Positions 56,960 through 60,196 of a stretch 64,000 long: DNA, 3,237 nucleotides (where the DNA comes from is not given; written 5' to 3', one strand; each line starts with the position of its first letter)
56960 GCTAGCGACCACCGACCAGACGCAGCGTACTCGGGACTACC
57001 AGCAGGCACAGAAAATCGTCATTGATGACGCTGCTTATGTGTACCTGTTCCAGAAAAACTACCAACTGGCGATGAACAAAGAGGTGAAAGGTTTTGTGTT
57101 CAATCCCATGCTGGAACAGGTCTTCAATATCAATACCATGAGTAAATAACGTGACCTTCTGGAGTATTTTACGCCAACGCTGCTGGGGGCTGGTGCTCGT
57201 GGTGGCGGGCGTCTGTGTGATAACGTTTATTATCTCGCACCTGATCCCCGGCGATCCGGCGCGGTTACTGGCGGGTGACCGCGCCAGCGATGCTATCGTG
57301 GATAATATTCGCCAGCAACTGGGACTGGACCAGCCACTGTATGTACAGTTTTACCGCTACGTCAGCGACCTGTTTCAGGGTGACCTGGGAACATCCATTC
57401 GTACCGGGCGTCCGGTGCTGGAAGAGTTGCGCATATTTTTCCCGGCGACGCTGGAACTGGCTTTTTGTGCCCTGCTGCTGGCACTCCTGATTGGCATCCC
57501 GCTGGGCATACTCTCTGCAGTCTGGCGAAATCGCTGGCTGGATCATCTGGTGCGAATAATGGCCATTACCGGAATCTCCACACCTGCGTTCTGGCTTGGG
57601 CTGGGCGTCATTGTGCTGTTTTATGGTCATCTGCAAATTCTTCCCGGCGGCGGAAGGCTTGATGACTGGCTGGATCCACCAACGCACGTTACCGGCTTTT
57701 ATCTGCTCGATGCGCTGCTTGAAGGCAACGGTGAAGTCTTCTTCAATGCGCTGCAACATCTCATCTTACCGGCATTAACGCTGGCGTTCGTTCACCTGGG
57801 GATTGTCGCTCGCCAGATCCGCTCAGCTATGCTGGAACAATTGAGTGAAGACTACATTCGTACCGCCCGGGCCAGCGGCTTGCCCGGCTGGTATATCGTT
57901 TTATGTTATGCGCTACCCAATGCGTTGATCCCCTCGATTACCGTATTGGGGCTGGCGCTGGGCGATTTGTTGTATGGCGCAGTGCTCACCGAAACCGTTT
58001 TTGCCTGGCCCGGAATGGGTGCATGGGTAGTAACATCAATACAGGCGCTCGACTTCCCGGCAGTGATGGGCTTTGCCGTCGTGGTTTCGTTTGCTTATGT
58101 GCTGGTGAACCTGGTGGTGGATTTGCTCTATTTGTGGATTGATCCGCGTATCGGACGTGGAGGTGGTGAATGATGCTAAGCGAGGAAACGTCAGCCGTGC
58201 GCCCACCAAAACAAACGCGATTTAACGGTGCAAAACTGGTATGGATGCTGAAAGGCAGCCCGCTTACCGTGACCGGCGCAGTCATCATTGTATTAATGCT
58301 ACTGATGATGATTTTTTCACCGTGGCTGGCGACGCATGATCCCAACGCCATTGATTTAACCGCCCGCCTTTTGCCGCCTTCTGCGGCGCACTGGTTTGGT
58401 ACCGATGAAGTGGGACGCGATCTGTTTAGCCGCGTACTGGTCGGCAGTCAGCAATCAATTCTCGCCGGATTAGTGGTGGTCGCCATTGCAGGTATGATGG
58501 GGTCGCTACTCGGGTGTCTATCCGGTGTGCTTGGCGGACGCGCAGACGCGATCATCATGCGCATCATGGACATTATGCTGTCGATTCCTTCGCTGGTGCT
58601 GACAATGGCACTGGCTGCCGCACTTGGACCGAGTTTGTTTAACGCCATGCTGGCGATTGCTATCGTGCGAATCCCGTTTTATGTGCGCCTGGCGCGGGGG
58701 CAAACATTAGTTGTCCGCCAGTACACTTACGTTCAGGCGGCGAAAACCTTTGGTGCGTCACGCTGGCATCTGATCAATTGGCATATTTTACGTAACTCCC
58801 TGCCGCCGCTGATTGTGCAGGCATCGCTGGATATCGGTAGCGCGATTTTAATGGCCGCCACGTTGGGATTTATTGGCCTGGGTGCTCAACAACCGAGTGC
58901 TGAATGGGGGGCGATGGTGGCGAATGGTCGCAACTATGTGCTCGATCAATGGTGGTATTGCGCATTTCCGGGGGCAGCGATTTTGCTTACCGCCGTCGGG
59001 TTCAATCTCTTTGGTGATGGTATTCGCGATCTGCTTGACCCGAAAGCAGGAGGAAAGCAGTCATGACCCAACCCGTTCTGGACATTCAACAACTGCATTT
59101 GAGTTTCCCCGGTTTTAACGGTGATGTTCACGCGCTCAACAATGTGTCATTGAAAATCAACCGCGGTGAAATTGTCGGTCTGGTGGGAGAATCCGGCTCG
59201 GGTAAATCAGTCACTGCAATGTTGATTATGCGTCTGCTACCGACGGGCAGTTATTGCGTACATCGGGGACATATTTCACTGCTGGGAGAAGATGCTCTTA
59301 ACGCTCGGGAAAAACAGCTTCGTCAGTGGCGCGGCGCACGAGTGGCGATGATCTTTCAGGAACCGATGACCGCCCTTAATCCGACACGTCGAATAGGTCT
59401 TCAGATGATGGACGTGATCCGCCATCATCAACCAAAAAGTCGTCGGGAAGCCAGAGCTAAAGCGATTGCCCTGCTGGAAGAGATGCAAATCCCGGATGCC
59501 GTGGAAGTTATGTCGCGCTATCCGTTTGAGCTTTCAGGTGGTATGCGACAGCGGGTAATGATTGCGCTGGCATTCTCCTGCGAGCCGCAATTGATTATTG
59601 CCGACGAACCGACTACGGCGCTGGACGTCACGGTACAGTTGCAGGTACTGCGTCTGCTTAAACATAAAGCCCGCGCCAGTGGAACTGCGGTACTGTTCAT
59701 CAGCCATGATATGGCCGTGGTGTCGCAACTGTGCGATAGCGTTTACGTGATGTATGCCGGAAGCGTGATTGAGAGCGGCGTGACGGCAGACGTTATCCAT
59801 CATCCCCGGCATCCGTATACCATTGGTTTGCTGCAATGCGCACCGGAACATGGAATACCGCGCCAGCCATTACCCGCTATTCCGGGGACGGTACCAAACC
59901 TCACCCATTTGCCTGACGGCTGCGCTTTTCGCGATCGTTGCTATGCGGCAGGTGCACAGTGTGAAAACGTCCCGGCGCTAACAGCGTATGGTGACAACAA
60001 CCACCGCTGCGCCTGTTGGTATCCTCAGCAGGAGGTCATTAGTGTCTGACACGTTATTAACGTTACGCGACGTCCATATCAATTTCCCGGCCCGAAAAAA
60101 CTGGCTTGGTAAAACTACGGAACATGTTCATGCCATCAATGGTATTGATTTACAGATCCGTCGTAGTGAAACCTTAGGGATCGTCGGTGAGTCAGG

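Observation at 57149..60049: Serial start/stop overlaps through the ddp operon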

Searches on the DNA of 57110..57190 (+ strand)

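Call 43: search_dna_similar(query=window:57110-57190:+, collection=ecoli_genomes, mode=near, rows=spread, max_rows=12)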
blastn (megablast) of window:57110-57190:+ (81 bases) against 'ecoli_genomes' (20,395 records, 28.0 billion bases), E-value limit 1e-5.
Records with a match: 4233; places in all: 4238; records where one place covers at least 80% of the query: 4230.
Genomes with a match: 4233 of 5426; with a place that covers at least 80% of the query: 4230. Places per genome that has any: lowest 1, median 1, highest 2. On chromosomes: 4235 places; on plasmids: 3.
Best place of each record, by identity: >=99% 4047; 95-99% 186.
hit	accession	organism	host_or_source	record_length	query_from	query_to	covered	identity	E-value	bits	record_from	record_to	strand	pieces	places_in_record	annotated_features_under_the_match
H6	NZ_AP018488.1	Escherichia coli O157:H7 strain PV15-279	Homo sapiens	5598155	1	81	100%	100.0%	6e-34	150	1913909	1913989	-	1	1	ddpB: ABC transporter permease | ddpA: ABC transporter substrate-binding protein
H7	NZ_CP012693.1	Escherichia coli strain FORC_028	Homo sapiens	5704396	1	81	100%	100.0%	6e-34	150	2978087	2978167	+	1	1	ddpA: ABC transporter substrate-binding protein | ddpB: ABC transporter permease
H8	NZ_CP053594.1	Escherichia coli strain T7Express_Crystal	not applicable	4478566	1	81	100%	100.0%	6e-34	150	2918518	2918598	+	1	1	ddpA: ABC transporter substrate-binding protein | ddpB: ABC transporter permease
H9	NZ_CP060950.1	Escherichia coli strain EC9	Homo sapiens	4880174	1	81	100%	100.0%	6e-34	150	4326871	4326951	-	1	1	ddpB: ABC transporter permease | ddpA: ABC transporter substrate-binding protein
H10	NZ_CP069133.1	Escherichia coli BW25113 strain BW25113 substr. CHXR2G20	not applicable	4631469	1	81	100%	100.0%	6e-34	150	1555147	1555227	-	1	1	ddpB: ABC transporter permease | ddpA: ABC transporter substrate-binding protein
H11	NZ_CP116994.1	Escherichia coli strain MLI108K1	Homo sapiens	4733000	1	81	100%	100.0%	6e-34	150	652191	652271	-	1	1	ddpB: ABC transporter permease | ddpA: ABC transporter substrate-binding protein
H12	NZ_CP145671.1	Escherichia coli strain S1-ZIM-01-A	Homo sapiens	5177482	1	81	100%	100.0%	6e-34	150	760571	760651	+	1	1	ddpA: ABC transporter substrate-binding protein | ddpB: ABC transporter permease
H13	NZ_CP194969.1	Escherichia coli strain EC28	Homo sapiens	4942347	1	81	100%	100.0%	6e-34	150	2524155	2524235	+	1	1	ddpA: ABC transporter substrate-binding protein | ddpB: ABC transporter permease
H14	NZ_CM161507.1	Escherichia coli strain TC6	in vitro transconjugant generated by ...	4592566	1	81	100%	100.0%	6e-34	150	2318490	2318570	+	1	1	ddpA: ABC transporter substrate-binding protein | ddpB: ABC transporter permease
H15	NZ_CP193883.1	Escherichia coli strain JXZ9A32M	dog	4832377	1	81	100%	100.0%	6e-34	150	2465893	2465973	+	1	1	ddpA: ABC transporter substrate-binding protein | ddpB: ABC transporter permease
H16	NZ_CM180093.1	Escherichia coli strain 23GD11002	Homo sapiens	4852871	1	81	100%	100.0%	6e-34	150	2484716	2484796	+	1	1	ddpA: ABC transporter substrate-binding protein | ddpB: ABC transporter permease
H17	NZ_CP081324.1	Escherichia coli strain MDK6L1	donkey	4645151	22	81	74%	100.0%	3e-22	111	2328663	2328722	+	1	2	ddpB: ABC transporter permease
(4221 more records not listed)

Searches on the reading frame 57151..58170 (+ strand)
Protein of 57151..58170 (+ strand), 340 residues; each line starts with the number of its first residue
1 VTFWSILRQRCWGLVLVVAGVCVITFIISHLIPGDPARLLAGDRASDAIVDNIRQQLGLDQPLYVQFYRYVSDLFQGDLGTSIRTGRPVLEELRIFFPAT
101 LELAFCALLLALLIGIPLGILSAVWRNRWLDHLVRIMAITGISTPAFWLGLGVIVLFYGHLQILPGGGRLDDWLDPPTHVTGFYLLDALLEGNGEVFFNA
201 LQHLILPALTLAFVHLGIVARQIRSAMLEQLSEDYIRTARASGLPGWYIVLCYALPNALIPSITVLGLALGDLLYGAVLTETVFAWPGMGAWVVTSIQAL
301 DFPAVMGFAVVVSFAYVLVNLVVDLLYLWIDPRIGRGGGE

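Call 15: search_protein_families(library=pfam, proteins=[window:57151-58170:+], max_evalue=0.001)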
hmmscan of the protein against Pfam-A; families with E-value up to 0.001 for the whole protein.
window:57151-58170:+ (340 aa): 2 families
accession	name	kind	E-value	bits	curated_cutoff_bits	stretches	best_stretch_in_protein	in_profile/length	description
PF00528.27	BPD_transp_1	-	1.3e-44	152.6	26.4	1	115-335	1-183/184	Binding-protein-dependent transport system inner membrane component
PF19300.4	BPD_transp_1_N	-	6.2e-14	52.6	23.8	1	7-78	5-76/114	Binding-prot-dependent transport system membrane comp, N-term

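Call 16: search_protein_families(library=ncbifam, proteins=[window:57151-58170:+], max_evalue=1e-10)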
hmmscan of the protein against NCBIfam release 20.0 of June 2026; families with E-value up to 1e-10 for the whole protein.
window:57151-58170:+ (340 aa): 12 families
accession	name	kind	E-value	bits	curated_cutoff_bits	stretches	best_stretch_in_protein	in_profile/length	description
NF045470.1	Opp2B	equivalog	1.8e-91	306.5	350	2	10-169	1-163/300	nickel ABC transporter permease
NF008161.0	PRK10914.1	equivalog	2.5e-89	299.8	590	1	12-335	9-336/339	dipeptide ABC transporter permease DppB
NF011661.0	PRK15081.1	equivalog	1.7e-79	267.5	463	2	7-168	5-166/306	glutathione ABC transporter permease GsiC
TIGR02789.1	nickel_nikB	equivalog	1.2e-76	258.2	447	2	9-169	7-170/314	nickel ABC transporter permease subunit NikB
NF007677.0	PRK10352.1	equivalog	4.8e-73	246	433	2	9-169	7-170/314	nickel ABC transporter permease subunit NikB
NF045469.1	Opp1B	equivalog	2.6e-72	243.9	380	2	199-334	172-306/307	nickel/cobalt ABC transporter permease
NF045471.1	Opp3B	equivalog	1.2e-62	212.1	480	2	197-339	165-307/308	oligopeptide ABC transporter permease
NF045472.1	Opp4B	equivalog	3.4e-62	210.6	450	1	9-334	7-318/319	oligopeptide ABC transporter permease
NF011690.0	PRK15110.1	equivalog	2.8e-54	184.7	432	1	65-327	42-306/321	putrescine export ABC transporter permease SapB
NF007008.0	PRK09471.1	equivalog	5.8e-51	173.7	388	2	198-334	168-304/306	oligopeptide ABC transporter permease OppB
NF043081.1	MMSYN1_0165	equivalog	2.1e-28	99.4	350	1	181-334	229-384/388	oligopeptide ABC transporter permease OppB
NF011712.0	PRK15133.1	subfamily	6.6e-23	81.2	445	1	48-335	84-360/364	microcin C ABC transporter permease YejB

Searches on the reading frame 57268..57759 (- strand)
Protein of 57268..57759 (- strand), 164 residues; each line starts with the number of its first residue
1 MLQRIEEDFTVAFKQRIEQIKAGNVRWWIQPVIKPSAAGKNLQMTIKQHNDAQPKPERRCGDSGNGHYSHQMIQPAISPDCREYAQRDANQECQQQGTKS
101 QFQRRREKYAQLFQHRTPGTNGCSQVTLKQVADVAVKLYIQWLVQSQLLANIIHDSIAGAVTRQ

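Call 54: search_protein_families(library=pfam, proteins=[window:57268-57759:-], max_evalue=0.01)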
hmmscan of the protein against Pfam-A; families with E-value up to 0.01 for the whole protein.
window:57268-57759:- (164 aa): 0 families

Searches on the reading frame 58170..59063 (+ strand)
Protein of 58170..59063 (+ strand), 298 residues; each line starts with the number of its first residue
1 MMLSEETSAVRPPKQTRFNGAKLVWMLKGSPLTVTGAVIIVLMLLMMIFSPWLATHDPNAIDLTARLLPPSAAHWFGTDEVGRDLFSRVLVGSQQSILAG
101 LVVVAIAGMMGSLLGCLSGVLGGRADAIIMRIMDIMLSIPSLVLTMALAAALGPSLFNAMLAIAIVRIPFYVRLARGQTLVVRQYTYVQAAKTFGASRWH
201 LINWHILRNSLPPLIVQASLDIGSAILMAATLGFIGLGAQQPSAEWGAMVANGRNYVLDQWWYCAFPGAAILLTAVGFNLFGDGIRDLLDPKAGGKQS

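Call 15: search_protein_families(library=pfam, proteins=[window:58170-59063:+], max_evalue=0.001)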
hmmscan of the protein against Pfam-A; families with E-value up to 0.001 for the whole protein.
window:58170-59063:+ (298 aa): 2 families
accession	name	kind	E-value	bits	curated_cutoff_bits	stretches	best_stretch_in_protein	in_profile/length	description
PF00528.27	BPD_transp_1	-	2.5e-32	112.5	26.4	1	111-292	1-181/184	Binding-protein-dependent transport system inner membrane component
PF12911.12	OppC_N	-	3.8e-10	39.9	23.9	1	25-70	8-53/53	N-terminal TM domain of oligopeptide transport permease C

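Call 16: search_protein_families(library=ncbifam, proteins=[window:58170-59063:+], max_evalue=1e-10)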
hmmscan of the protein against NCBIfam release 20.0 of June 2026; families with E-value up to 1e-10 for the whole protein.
window:58170-59063:+ (298 aa): 14 families
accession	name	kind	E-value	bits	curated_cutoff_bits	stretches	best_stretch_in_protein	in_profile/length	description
NF007376.0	PRK09881.1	equivalog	5e-188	623.2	434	1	1-298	1-298/298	D,D-dipeptide ABC transporter permease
NF045474.1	Opp2C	equivalog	8.1e-85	284.2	300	1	56-290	2-236/236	nickel transporter permease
TIGR02790.1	nickel_nikC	equivalog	8.1e-80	268.1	358.45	1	34-290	2-258/258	nickel ABC transporter permease subunit NikC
NF008160.0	PRK10913.1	equivalog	2.3e-76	257.1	483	1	30-292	29-297/300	dipeptide ABC transporter permease DppC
NF045473.1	Opp1C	equivalog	6e-75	252.1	350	1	32-292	6-266/267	nickel/cobalt ABC transporter permease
NF007738.0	PRK10417.1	equivalog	1.2e-74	251.3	335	1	35-293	13-271/277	nickel ABC transporter permease subunit NikC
NF011662.0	PRK15082.1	equivalog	2.7e-74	250.3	484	1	14-293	20-300/303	glutathione ABC transporter permease GsiD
NF045476.1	Opp4C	equivalog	7.5e-72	241.9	350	1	31-292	14-278/278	oligopeptide ABC transporter permease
NF047573.1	opine_perm_CntC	exception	2.6e-55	187.7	440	1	34-292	12-270/271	staphylopine uptake ABC transporter permease subunit CntC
NF045475.1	Opp3C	equivalog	3.9e-54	184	450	1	73-292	107-326/328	oligopeptide ABC transporter permease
NF011935.0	PRK15406.1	equivalog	3.1e-51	174.9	433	1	33-292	39-300/302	oligopeptide ABC transporter permease OppC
NF011691.0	PRK15111.1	equivalog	5.7e-47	160.7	379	1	33-288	29-290/296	putrescine export ABC transporter permease SapC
NF043080.1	MMSYN1_0166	equivalog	1.1e-35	123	370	1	30-293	37-305/307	oligopeptide ABC transporter permease OppC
NF011596.0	PRK15021.1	subfamily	2.5e-27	95.8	439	1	69-292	116-338/341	microcin C ABC transporter permease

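Call 38: find_related_loci(query=window:58170-59063:+, collection=genome_contigs, flank=5000)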
Query window:58170-59063:+ (298 aa) in genome_contigs; peptide patterns used: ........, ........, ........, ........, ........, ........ (x = any residue, [..] = any of these).
600 stretches matched a pattern (row limit reached: there are more); 574 encode a relative of the query (tblastn E <= 1e-3); the best 80 are kept; 80 distinct loci.
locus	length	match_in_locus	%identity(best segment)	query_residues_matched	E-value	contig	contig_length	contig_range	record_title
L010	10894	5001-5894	94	1-298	0e+0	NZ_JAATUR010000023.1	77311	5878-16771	Escherichia coli strain SCPM-O-B-8794 23length=77311, whole genome shotgun sequence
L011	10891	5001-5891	88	1-298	3e-172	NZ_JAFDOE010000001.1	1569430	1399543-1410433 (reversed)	Citrobacter sp. FP75 contig1, whole genome shotgun sequence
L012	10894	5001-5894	87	1-298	8e-172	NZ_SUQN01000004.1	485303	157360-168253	Citrobacter gillenii strain UMG736 UMG736_4, whole genome shotgun sequence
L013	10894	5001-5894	88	1-298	2e-167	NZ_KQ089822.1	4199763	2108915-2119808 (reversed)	Citrobacter sp. MGH106 aetzL-supercont1.1, whole genome shotgun sequence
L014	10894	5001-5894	84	1-298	2e-165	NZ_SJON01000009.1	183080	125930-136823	Enterobacter quasihormaechei strain WCHEQ120003 9, whole genome shotgun sequence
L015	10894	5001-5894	83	1-298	2e-164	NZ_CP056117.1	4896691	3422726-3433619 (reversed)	Enterobacter cloacae strain DSM 26481 chromosome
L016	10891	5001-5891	84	1-297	6e-164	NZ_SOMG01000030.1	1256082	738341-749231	Lelliottia nimipressuralis strain 51 GCID_CRU_0002_NODE_1.ctg_1, whole genome shotgun sequence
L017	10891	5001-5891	82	1-297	4e-163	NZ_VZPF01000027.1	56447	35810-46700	Pantoea stewartii subsp. stewartii strain CCUG 26359 contig_0000027, whole genome shotgun sequence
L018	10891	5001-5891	83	1-297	3e-163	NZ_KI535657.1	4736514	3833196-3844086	Enterobacter sp. MGH 24 addUF-supercont-complete, whole genome shotgun sequence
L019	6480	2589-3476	83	1-296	7e-163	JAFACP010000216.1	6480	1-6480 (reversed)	MAG: Proteobacteria bacterium isolate OH_SBB_50 k127_911503, whole genome shotgun sequence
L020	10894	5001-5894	86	1-298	1e-161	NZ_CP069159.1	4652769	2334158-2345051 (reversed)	Citrobacter sp. R56 chromosome, complete genome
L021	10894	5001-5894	86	1-298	1e-159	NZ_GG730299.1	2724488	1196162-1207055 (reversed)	Citrobacter youngae ATCC 29220 Scfld0, whole genome shotgun sequence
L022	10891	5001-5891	78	1-297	3e-158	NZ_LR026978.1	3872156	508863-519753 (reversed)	[Erwinia] mediterraneensis strain Marseille-P5165, whole genome shotgun sequence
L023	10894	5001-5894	87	1-298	3e-156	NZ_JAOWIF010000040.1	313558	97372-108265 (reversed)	Citrobacter sp. Cu233 233, whole genome shotgun sequence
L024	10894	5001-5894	87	1-298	7e-155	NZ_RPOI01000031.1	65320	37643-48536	Citrobacter youngae strain CCUG 30791 citrobacter_youngae_CCUG30791T_0000031, whole genome shotgun sequence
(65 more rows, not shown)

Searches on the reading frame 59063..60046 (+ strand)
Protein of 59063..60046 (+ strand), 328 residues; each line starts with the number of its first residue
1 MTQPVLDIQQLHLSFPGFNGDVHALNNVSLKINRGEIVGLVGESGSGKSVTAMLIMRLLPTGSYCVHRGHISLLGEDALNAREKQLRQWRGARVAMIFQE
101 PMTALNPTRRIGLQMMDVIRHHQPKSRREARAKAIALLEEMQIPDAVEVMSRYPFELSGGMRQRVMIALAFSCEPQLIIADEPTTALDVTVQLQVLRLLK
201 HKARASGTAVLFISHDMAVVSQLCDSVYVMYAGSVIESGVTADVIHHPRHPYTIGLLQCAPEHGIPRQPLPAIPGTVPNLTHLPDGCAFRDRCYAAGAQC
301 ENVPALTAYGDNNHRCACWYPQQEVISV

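Call 15: search_protein_families(library=pfam, proteins=[window:59063-60046:+], max_evalue=0.001)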
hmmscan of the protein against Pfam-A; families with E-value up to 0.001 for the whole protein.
window:59063-60046:+ (328 aa): 4 families
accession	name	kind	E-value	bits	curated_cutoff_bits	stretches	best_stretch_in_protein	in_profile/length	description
PF00005.33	ABC_tran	-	5.7e-29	101.9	25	1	25-185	1-137/137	ABC transporter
PF08352.17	oligo_HPY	-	4.1e-20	72.4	27.1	1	236-300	1-65/65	Oligopeptide/dipeptide transporter, C-terminal region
PF13304.12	AAA_21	-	3.5e-05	24.5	27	1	153-220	234-303/304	AAA domain, putative AbiEii toxin, Type IV TA system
PF02463.25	SMC_N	-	0.00025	21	40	1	36-230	25-211/220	RecF/RecN/SMC N terminal domain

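Call 16: search_protein_families(library=ncbifam, proteins=[window:59063-60046:+], max_evalue=1e-10)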
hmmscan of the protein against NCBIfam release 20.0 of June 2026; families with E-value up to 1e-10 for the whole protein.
window:59063-60046:+ (328 aa): 167 families (the best 25 are shown)
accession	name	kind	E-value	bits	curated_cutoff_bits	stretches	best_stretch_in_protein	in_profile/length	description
NF007010.1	PRK09473.1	subfamily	4.2e-100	334.6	575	1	6-324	2-317/318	oligopeptide ABC transporter ATP-binding protein OppD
NF008246.0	PRK11022.1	equivalog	1.3e-87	293.9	541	1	5-322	3-318/326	dipeptide ABC transporter ATP-binding protein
NF043079.1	MMSYN1_0167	equivalog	1.4e-81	275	740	1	82-293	296-507/561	oligopeptide ABC transporter ATP-binding protein OppD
NF007613.0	PRK10261.1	equivalog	2.6e-81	273.9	1077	1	3-265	10-277/623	glutathione ABC transporter ATP-binding protein GsiA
NF011713.0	PRK15134.1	equivalog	5.9e-80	269.4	834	1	1-263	1-263/529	microcin C ABC transporter ATP-binding protein YejF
NF047576.1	opine_ATP_CntF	equivalog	1.3e-72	244.2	385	1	19-258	14-251/264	staphylopine uptake ABC transporter ATP-binding protein CntF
NF047578.1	opine_ATP_CntD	equivalog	1.4e-72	244.1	380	1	19-257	14-250/266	staphylopine uptake ABC transporter ATP-binding protein CntD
TIGR02770.1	nickel_nikD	equivalog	2.2e-72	243.2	318.7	1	26-258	3-227/230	nickel import ATP-binding protein NikD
NF011674.0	PRK15093.1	equivalog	2.1e-71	240.8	627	1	4-322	2-325/330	putrescine export ABC transporter ATP-binding protein SapD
NF008453.0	PRK11308.1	subfamily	5.2e-67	226.4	408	1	20-322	33-327/334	dipeptide ABC transporter ATP-binding protein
NF011659.0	PRK15079.1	equivalog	1.9e-63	214.2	540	1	21-319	36-329/334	murein tripeptide/oligopeptide ABC transporter ATP binding protein OppF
NF043071.1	DppF_dipep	equivalog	1.1e-56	192.6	660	1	21-316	35-324/331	dipeptide ABC transporter ATP-binding subunit DppF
TIGR02769.1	nickel_nikE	equivalog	7.7e-50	169.8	332.55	1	22-246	24-240/265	nickel import ATP-binding protein NikE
NF007739.0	PRK10419.1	subfamily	3.2e-48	164.6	354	1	13-245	16-240/268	nickel ABC transporter ATP-binding protein NikE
NF043078.1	MMSYN1_0168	equivalog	3.1e-43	148.4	800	1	148-261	485-598/649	oligopeptide ABC transporter ATP-binding protein OppF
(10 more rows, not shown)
